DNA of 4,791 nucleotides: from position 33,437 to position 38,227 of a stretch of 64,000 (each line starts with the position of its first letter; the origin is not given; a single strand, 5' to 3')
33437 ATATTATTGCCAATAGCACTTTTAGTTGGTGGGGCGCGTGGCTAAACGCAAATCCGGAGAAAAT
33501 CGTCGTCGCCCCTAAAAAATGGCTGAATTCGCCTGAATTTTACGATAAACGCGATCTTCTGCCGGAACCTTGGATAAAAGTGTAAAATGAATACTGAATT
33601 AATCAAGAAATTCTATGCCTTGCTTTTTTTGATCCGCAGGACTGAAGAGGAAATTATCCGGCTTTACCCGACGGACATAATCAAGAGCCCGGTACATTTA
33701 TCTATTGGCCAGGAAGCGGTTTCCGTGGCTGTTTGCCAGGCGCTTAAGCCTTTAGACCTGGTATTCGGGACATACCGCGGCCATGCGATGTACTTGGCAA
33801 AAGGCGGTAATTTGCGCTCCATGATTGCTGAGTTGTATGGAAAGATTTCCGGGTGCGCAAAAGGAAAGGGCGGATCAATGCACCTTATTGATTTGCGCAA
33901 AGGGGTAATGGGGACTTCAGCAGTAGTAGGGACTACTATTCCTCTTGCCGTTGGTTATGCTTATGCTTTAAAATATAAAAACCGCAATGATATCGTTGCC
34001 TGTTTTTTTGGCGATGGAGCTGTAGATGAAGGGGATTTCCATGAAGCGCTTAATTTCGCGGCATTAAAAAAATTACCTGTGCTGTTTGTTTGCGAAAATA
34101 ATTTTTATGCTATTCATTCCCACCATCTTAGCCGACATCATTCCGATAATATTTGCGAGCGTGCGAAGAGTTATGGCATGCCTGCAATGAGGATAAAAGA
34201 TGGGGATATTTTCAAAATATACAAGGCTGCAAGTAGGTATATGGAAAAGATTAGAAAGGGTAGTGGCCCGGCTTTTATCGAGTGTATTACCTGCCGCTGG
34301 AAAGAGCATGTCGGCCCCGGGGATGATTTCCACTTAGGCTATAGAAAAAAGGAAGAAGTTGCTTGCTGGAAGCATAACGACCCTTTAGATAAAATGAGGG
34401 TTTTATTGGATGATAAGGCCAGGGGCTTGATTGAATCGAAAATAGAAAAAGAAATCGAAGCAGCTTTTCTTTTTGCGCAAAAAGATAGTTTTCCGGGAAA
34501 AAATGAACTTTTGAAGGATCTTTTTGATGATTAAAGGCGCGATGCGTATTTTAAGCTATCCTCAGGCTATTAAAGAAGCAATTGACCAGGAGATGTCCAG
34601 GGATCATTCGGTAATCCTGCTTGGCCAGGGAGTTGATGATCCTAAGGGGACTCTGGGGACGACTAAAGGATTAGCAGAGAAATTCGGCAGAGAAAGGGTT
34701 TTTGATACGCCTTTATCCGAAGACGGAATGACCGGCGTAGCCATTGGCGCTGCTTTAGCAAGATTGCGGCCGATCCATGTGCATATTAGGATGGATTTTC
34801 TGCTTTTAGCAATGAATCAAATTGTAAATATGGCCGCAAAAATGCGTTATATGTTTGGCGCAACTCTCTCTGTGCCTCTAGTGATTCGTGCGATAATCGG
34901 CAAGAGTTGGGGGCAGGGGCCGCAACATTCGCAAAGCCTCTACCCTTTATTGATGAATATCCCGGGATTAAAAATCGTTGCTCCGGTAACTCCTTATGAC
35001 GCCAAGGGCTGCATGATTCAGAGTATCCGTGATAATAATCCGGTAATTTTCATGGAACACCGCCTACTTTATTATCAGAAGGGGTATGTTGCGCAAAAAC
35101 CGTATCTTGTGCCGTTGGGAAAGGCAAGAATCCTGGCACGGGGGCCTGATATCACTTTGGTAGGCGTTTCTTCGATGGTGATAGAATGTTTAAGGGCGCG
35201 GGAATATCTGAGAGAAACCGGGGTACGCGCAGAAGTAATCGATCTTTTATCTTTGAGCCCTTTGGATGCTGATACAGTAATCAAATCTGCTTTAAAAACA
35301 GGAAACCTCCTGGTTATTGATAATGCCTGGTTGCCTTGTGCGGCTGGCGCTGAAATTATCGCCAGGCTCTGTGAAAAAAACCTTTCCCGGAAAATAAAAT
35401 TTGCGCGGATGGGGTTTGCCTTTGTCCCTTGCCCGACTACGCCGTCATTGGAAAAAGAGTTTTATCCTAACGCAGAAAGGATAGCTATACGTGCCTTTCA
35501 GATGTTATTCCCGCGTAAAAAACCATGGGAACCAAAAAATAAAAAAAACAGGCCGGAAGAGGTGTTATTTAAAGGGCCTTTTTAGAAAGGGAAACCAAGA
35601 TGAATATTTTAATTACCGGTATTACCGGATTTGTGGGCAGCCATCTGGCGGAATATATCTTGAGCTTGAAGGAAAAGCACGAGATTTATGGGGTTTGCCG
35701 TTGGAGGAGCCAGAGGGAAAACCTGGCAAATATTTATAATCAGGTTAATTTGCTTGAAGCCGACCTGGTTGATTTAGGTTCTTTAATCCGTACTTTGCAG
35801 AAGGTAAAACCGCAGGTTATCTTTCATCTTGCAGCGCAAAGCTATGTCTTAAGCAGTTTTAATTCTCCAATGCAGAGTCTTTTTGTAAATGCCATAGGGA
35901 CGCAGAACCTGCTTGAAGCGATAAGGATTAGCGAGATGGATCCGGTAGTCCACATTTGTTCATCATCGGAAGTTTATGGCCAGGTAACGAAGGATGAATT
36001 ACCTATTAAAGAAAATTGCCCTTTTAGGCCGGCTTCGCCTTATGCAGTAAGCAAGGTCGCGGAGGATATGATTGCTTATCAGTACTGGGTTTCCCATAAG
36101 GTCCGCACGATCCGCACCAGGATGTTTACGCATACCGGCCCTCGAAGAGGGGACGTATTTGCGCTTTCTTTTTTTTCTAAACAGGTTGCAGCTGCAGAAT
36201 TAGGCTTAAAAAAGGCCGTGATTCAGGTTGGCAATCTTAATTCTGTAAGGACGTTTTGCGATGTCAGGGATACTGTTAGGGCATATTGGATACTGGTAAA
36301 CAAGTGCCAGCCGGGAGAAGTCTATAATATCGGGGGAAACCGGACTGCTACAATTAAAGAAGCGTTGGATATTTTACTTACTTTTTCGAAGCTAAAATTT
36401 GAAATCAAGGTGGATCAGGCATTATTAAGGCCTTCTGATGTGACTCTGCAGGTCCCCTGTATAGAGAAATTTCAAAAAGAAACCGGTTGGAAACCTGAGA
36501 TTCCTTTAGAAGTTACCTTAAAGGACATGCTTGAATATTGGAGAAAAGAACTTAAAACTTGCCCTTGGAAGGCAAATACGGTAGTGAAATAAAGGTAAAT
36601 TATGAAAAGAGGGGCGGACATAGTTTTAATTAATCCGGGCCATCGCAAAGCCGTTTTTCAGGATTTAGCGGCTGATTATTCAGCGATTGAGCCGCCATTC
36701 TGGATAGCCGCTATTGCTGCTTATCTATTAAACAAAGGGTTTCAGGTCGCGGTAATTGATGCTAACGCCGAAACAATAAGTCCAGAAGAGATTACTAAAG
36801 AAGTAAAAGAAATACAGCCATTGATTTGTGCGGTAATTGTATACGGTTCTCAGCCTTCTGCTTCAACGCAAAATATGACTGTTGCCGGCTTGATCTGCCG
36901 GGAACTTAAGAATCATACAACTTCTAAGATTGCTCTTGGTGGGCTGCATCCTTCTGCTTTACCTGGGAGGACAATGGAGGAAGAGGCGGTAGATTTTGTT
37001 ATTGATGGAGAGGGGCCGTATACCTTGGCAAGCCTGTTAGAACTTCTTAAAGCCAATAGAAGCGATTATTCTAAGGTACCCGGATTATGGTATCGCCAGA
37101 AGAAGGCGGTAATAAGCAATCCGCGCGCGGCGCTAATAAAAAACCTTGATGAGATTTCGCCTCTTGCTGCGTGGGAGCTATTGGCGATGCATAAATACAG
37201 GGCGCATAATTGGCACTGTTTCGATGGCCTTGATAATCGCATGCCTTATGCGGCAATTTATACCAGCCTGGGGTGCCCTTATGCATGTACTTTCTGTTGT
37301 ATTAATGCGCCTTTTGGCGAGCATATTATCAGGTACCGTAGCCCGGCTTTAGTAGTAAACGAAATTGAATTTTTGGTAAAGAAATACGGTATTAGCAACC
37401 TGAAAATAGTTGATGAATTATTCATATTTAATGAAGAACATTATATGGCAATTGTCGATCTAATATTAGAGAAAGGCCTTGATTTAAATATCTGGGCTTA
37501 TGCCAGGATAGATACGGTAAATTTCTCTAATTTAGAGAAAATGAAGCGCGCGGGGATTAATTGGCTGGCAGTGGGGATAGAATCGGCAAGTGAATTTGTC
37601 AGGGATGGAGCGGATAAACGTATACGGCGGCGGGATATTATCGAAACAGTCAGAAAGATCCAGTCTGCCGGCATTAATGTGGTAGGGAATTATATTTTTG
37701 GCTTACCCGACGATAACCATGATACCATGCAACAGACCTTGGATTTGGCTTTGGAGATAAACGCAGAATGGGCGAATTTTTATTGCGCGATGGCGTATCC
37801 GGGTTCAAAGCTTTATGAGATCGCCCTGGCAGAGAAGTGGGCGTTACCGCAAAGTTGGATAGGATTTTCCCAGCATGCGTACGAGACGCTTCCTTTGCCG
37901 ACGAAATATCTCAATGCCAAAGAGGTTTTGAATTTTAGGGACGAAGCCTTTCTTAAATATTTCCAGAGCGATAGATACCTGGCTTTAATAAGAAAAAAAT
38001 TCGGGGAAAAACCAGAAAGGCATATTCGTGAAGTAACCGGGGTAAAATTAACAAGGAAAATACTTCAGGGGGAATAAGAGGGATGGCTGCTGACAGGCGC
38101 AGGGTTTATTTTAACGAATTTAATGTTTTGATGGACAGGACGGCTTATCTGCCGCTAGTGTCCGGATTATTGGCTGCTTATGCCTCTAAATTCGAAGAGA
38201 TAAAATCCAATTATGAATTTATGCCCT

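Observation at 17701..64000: About 46 kb, 43-gene, single-strand translationally coupled glycan super-operon behind one promoter and one EPS-type MarR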

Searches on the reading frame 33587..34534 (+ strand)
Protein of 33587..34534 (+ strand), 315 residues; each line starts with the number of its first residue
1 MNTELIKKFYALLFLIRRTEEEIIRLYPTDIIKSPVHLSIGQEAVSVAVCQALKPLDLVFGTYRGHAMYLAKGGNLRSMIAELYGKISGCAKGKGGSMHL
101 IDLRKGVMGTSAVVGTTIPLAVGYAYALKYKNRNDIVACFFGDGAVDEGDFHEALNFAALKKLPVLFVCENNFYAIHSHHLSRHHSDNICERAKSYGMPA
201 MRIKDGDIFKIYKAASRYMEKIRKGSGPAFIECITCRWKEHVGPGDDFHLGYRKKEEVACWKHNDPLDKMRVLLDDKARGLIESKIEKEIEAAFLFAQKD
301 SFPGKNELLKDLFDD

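Call 5: search_protein_families(library=pfam, proteins=[window:33587-34534:+], max_evalue=0.001)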
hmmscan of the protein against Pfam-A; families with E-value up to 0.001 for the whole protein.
window:33587-34534:+ (315 aa): 4 families
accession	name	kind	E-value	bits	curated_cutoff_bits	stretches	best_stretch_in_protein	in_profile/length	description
PF00676.26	E1_dh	-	1.2e-64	218.6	22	1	15-293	5-287/300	Dehydrogenase E1 component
PF02775.26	TPP_enzyme_C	-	5.8e-06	26.6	21.9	1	110-233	26-151/151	Thiamine pyrophosphate enzyme, C-terminal TPP binding domain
PF13292.11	DXP_synthase_N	-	2e-05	24.4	21.2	1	115-222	114-225/274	1-deoxy-D-xylulose-5-phosphate synthase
PF00456.26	Transketolase_N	-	0.00014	21.4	22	1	134-235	144-243/334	Transketolase, thiamine diphosphate binding domain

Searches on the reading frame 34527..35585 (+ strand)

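Call 5: search_protein_families(library=pfam, proteins=[window:34527-35585:+], max_evalue=0.001)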
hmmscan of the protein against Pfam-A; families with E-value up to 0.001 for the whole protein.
window:34527-35585:+ (352 aa): 2 families
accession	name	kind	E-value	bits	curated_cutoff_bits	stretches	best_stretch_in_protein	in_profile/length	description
PF02779.29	Transket_pyr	-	2.4e-35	122.2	27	1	10-183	4-173/174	Transketolase, pyrimidine binding domain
PF02780.25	Transketolase_C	-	2.2e-26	92.6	25.9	1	198-319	1-124/124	Transketolase, C-terminal domain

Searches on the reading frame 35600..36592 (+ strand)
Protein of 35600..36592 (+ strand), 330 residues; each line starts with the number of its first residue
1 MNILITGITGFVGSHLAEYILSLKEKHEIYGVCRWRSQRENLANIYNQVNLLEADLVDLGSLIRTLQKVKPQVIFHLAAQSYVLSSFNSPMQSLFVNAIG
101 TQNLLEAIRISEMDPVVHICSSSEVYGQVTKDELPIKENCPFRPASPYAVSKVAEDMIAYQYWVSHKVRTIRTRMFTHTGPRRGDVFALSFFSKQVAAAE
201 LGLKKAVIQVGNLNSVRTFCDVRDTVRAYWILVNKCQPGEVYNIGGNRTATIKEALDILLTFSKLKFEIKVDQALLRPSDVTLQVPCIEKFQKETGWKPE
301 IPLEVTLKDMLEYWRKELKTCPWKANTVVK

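Call 5: search_protein_families(library=pfam, proteins=[window:35600-36592:+], max_evalue=0.001)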
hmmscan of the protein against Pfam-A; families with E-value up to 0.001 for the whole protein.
window:35600-36592:+ (330 aa): 7 families
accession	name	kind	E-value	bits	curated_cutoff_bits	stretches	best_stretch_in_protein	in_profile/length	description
PF16363.11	GDP_Man_Dehyd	-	8.2e-73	246.2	27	1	4-310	1-332/332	GDP-mannose 4,6 dehydratase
PF01370.27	Epimerase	-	3.7e-53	180.8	20.9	1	3-245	1-240/240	NAD dependent epimerase/dehydratase family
PF01073.25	3Beta_HSD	-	6.2e-13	48.9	22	1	4-158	1-157/280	3-beta hydroxysteroid dehydrogenase/isomerase family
PF04321.23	RmlD_sub_bind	-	2.1e-09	37.3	27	1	1-161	1-138/287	RmlD substrate binding domain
PF02719.21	Polysacc_synt_2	-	3.5e-09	36.7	20.2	1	3-121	1-128/293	Polysaccharide biosynthesis protein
PF07993.18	NAD_binding_4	-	1.3e-08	34.8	20.1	1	5-176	1-207/258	Male sterility protein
PF13460.12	NAD_binding_10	-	0.00097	19.5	27.2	0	7-133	1-109/184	NAD(P)H-binding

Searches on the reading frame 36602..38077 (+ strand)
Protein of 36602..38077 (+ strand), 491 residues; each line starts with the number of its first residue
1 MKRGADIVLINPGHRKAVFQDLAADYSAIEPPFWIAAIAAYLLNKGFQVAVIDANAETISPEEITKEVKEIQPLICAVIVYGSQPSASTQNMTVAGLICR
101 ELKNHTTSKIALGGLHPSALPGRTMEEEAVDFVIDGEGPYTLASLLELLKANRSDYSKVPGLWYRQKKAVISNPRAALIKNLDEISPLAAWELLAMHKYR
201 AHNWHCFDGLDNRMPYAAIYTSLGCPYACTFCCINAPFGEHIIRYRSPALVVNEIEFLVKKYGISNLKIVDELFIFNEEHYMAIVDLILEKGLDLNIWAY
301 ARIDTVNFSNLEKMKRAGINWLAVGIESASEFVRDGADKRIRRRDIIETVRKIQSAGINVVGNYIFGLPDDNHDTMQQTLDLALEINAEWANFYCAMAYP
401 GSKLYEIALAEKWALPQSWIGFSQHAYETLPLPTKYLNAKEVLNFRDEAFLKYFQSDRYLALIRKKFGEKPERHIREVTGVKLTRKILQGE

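Call 5: search_protein_families(library=pfam, proteins=[window:36602-38077:+], max_evalue=0.001)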
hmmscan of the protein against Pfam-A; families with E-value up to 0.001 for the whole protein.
window:36602-38077:+ (491 aa): 2 families
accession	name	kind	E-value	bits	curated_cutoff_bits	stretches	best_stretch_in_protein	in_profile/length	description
PF04055.27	Radical_SAM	-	3.7e-20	73.2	29.5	1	220-383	2-166/166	Radical SAM superfamily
PF02310.24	B12-binding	-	2.6e-15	56.7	32.1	1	23-145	5-120/121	B12 binding domain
